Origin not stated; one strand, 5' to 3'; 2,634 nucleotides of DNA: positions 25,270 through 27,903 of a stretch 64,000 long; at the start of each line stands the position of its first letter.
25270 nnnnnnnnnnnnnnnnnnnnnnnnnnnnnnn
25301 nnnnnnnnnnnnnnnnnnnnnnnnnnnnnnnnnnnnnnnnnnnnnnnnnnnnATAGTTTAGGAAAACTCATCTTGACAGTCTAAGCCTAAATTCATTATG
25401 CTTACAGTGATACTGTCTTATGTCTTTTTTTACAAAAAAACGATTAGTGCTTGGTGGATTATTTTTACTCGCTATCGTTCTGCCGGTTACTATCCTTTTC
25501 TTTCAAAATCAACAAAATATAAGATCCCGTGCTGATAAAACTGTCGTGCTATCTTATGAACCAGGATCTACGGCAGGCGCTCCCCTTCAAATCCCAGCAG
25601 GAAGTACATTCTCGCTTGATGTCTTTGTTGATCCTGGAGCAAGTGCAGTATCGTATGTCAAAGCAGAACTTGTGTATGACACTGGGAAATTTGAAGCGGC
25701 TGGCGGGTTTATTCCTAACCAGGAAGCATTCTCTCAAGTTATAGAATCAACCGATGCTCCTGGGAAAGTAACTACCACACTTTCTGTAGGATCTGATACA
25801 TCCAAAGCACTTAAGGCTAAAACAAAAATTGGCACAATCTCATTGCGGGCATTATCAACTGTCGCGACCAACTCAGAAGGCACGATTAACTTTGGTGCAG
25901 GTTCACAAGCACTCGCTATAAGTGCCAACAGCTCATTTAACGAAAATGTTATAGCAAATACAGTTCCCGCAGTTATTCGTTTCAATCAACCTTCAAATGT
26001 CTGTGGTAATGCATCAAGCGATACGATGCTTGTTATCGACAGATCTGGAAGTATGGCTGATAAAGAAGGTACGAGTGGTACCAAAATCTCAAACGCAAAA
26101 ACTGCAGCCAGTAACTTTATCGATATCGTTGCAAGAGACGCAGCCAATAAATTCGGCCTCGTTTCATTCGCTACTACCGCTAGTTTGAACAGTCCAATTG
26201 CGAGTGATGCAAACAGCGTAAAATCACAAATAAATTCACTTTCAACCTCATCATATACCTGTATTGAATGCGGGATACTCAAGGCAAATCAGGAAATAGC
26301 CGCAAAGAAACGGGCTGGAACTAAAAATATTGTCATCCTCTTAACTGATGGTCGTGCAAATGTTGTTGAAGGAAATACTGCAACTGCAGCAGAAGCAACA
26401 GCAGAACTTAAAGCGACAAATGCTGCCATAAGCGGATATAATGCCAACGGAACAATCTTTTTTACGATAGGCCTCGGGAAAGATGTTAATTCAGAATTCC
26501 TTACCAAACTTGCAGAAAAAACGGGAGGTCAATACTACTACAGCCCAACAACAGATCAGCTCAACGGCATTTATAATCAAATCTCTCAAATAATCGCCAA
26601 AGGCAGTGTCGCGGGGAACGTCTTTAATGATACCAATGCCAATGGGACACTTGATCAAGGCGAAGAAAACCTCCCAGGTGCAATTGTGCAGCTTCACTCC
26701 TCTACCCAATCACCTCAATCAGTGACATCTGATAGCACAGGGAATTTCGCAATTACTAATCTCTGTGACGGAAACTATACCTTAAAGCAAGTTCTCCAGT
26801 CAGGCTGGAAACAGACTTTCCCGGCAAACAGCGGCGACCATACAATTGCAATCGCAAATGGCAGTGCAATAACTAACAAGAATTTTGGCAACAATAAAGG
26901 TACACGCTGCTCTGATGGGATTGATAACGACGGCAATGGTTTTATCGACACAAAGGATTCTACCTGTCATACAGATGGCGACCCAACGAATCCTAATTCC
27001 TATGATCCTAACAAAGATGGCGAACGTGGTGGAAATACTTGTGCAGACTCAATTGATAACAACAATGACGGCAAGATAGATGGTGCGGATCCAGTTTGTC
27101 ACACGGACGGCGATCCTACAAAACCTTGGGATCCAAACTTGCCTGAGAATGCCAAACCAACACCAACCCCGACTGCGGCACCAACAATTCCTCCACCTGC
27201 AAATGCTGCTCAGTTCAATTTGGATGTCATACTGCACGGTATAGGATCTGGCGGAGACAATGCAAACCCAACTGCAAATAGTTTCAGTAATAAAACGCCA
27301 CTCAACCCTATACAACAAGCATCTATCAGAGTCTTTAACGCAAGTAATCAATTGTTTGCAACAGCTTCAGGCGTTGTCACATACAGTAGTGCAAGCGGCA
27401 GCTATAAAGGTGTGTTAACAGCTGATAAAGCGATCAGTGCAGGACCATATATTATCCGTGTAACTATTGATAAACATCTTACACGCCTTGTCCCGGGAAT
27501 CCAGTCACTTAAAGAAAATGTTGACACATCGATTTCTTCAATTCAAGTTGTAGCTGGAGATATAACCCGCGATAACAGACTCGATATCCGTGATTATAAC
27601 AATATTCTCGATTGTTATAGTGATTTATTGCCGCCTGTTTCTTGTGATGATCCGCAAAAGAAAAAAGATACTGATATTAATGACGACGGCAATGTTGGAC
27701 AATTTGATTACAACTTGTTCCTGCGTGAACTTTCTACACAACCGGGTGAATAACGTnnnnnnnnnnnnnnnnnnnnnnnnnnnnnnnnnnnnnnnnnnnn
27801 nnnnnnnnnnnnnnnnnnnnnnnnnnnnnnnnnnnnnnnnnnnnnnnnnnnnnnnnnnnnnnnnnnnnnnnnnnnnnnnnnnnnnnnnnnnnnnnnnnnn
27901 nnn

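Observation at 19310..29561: Tandem array of paralogous surface proteins mixing cohesin-like and dockerin modules with VWA, CHRD and Ca-binding repeats, plus an embedded glycoside hydrolase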

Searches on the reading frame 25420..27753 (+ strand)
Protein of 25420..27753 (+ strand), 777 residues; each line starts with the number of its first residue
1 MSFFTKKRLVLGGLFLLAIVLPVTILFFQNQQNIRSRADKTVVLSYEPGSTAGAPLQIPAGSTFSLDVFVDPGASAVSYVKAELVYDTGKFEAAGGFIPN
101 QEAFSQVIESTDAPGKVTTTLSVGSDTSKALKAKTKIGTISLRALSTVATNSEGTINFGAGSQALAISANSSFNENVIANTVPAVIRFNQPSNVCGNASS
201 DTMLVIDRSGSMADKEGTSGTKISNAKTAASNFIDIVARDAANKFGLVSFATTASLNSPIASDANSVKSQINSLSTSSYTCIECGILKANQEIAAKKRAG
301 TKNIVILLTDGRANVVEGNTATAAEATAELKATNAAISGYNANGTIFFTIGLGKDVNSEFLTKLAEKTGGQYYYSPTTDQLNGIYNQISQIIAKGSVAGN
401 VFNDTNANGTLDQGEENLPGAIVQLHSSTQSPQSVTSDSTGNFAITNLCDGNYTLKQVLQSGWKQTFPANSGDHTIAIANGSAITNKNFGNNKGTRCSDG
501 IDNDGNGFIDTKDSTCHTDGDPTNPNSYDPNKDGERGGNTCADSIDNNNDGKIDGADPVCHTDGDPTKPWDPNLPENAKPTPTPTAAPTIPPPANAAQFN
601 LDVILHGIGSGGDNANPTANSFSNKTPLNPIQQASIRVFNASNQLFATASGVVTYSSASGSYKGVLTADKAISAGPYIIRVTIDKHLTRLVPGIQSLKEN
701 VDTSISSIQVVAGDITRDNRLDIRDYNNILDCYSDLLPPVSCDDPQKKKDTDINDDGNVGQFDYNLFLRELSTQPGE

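Call 3: search_protein_families(library=pfam, proteins=[window:25420-27753:+], max_evalue=1)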
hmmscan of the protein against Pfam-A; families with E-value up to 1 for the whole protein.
window:25420-27753:+ (777 aa): 9 families
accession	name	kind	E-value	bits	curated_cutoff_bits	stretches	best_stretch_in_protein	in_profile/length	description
PF00092.34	VWA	-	1e-16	62.1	23.8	1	203-386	3-173/174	von Willebrand factor type A domain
PF13519.12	VWA_2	-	1.3e-16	61.6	27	1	202-311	1-106/107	von Willebrand factor type A domain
PF17210.9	SdrD_B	-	1.1e-11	45.4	29.7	1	399-476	5-83/112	SdrD B-like domain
PF13620.12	CarboxypepD_reg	-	6.8e-08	33.2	32.3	1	412-456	8-53/82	Carboxypeptidase regulatory-like domain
PF13715.12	CarbopepD_reg_2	-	2.9e-05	24.4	32.2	1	412-456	7-49/88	CarboxypepD_reg-like domain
PF17802.7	SpaA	-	0.00015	22.2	23.1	1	413-456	11-57/91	Prealbumin-like fold domain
PF13768.12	VWA_3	-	0.0062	17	27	1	285-373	79-154/155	von Willebrand factor type A domain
PF13933.12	HRXXH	-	0.038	14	27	1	425-493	27-95/245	Putative peptidase family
PF14686.12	fn3_3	-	0.069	13.4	24.4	1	436-485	30-74/75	Polysaccharide lyase family 4, domain II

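Call 4: search_protein_families(library=ncbifam, proteins=[window:25420-27753:+], max_evalue=1)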
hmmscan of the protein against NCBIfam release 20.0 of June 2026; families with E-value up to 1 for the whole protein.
window:25420-27753:+ (777 aa): 9 families
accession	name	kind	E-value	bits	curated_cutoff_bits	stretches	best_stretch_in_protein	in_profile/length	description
NF047508.1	VWA_BatA_Lepto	exception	1.8e-13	50.2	380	1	200-391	89-272/315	VWA domain-containing protein BatA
TIGR02442.1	Cob-chelat-sub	hypoth_equivalog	9.7e-13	47.4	779.45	1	197-360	470-633/641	putative cobaltochelatase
NF010238.0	PRK13685.1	subfamily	3.7e-12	46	432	1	202-393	99-299/335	hypothetical protein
NF033662.1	acid_disulf_rpt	repeat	7.6e-11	41.6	41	2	494-519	4-29/32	acidic double-disulfide repeat-containing protein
TIGR02031.1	BchD-ChlD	equivalog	8.7e-09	34.6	499.55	1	203-379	425-603/608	magnesium chelatase ATPase subunit D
NF009943.0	PRK13406.1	equivalog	4.5e-07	28.8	571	1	265-379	461-571/585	magnesium chelatase subunit D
NF047506.1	VWA_BatB_Lepto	exception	4.9e-07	29.2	350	1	198-313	84-198/324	VWA domain-containing protein BatB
TIGR03436.1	acidobact_VWFA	subfamily_domain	1.2e-05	25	81.25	1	201-390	68-280/324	VWA domain-containing protein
TIGR03788.1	marine_srt_targ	equivalog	2.9e-05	22.7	551.65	1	172-426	243-474/629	marine proteobacterial sortase target protein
